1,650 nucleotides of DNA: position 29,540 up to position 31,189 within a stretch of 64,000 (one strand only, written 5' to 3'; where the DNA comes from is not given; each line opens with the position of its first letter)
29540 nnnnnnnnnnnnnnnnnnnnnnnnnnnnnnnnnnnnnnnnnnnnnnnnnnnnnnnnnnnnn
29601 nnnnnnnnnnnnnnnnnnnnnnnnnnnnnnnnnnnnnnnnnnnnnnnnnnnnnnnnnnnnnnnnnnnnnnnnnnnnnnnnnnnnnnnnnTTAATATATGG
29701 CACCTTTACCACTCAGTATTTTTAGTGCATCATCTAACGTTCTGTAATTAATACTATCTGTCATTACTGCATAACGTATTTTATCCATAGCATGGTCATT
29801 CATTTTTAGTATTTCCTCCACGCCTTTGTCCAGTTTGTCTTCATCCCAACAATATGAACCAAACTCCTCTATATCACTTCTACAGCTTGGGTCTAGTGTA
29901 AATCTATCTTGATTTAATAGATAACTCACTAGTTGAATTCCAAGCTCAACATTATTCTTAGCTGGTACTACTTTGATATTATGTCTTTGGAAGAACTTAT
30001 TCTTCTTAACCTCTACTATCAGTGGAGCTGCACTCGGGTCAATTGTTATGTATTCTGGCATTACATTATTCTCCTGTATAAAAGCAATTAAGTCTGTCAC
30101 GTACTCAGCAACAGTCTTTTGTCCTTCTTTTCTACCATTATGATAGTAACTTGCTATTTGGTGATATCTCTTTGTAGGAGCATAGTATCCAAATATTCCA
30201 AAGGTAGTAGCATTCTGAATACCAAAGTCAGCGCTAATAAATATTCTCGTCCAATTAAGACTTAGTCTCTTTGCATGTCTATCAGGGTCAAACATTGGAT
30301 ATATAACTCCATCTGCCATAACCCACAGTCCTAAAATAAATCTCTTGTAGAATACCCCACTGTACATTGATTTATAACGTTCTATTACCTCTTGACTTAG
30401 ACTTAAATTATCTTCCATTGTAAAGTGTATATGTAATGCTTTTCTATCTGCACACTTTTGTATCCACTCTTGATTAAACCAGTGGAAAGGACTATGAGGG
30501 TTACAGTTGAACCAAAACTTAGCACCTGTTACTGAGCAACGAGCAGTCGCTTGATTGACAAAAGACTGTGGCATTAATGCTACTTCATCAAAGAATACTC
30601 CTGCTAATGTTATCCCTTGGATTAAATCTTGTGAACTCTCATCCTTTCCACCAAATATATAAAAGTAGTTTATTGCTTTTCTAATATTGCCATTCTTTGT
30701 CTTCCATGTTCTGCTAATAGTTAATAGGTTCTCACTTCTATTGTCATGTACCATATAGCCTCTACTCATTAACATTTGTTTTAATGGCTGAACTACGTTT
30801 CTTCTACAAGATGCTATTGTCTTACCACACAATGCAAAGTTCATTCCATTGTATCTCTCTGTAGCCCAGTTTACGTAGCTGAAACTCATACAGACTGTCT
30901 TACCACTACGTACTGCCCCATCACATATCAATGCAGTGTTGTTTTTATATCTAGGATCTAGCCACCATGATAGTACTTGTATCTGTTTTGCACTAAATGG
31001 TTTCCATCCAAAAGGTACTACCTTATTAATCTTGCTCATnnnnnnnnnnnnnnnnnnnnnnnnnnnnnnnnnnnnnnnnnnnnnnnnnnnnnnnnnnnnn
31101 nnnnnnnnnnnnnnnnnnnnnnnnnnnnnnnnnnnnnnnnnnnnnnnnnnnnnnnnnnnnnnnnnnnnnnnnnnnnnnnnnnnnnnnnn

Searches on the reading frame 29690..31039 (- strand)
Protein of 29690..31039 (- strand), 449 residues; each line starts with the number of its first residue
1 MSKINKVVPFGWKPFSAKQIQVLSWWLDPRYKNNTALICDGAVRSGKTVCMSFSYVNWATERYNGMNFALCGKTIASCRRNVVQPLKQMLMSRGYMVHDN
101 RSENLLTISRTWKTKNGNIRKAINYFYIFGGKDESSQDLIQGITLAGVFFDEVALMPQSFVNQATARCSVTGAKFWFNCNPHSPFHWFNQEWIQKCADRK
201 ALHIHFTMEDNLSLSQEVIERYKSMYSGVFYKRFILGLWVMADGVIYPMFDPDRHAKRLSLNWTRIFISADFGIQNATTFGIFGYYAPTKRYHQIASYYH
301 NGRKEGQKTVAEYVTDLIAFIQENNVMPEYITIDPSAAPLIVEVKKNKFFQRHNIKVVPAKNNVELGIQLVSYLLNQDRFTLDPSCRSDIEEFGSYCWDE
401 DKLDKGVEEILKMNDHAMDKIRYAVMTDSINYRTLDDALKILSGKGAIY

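Call 27: search_protein_families(library=phrogs, proteins=[window:29690-31039:-], max_evalue=0.00001)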
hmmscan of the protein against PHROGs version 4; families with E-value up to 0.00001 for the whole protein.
window:29690-31039:- (449 aa): 5 families
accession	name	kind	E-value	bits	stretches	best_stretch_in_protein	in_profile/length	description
phrog_2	-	head and packaging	1.5e-50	173.8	1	10-431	262-595/807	terminase large subunit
phrog_10250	-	head and packaging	6.3e-40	138.3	1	222-429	1-216/228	terminase large subunit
phrog_5653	-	head and packaging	5.4e-19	69.7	1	237-433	1-185/199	terminase large subunit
phrog_6672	-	head and packaging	4.8e-16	59.6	1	314-427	20-128/145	terminase large subunit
phrog_3717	-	head and packaging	1.7e-08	35.3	1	39-278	28-264/277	terminase large subunit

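Call 28: search_dna_similar(query=window:29690-31039:-, collection=phages, mode=protein, max_rows=12)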
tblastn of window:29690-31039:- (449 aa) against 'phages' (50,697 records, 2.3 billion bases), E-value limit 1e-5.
Records with a match: 1141; places in all: 1141; records where one place covers at least 80% of the query: 414.
Best place of each record, by identity: <60% 1141.
By first word of the organism name: Salmonella 266; Streptococcus 171; Escherichia 129; Staphylococcus 101; Klebsiella 80; Lactobacillus 42; Streptomyces 42; Bacillus 41; Bacteriophage 35; Microbacterium 30; and 56 more.
By host as written in the record: - 130; Streptococcus thermophilus 53; Escherichia coli 42; Salmonella enterica subsp. enterica serovar Enteritidis PT1 39; Staphylococcus aureus 32; Klebsiella pneumoniae 26; Salmonella sp. 24; Salmonella enterica 23; and 358 more.
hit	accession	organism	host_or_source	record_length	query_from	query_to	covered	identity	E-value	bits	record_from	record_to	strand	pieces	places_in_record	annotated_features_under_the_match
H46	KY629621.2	Streptococcus virus MS1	Streptococcus pneumoniae R6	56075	1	447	100%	51.7%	1e-157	499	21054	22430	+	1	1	terminase large subunit | hypothetical protein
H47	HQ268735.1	Streptococcus phage Dp-1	Streptococcus pneumoniae strain R6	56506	5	447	99%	51.1%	1e-154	491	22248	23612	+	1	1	terminase large subunit | promoter | minus_35_signal | hypothetical protein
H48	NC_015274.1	Streptococcus phage Dp-1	Streptococcus pneumoniae strain R6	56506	5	447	99%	51.1%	1e-154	491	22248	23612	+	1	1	terminase large subunit | promoter | minus_35_signal | hypothetical protein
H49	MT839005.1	Bacteriophage sp.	human fecal samples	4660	2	433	96%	51.1%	4e-136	431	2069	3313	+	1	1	record has no annotation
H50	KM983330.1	Clostridium phage phiCT19406A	Clostridium tetani ATCC 19406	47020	5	427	94%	52.1%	1e-135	436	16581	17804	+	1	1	terminase large subunit | terminase small subunit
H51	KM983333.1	Clostridium phage phiCTC2A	Clostridium tetani C2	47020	5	427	94%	52.1%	1e-135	436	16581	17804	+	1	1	terminase large subunit | terminase small subunit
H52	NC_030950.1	Clostridium phage phiCT19406A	Clostridium tetani ATCC 19406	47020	5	427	94%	52.1%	1e-135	436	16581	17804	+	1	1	terminase large subunit | terminase small subunit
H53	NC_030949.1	Clostridium phage phiCTC2A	Clostridium tetani C2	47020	5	427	94%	52.1%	1e-135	436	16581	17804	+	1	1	terminase large subunit | terminase small subunit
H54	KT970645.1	Bacillus phage phi4J1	Bacillus thuringiensis 4J1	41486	6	427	94%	51.1%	9e-135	433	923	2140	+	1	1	terL: PBSX family terminase large subunit | terS: terminase small subunit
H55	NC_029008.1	Bacillus phage phi4J1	Bacillus thuringiensis 4J1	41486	6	427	94%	51.1%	9e-135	433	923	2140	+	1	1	terL: terminase large subunit | terS: terminase small subunit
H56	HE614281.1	Staphylococcus phage SpaA1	Staphylococcus pasteuri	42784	6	427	94%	51.1%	9e-135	433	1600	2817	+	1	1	P4: phage terminase, large subunit | P3: phage terminase, small subunit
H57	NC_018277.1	Staphylococcus phage SpaA1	Staphylococcus pasteuri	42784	6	427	94%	51.1%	9e-135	433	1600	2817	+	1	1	P4: terminase large subunit | P3: terminase small subunit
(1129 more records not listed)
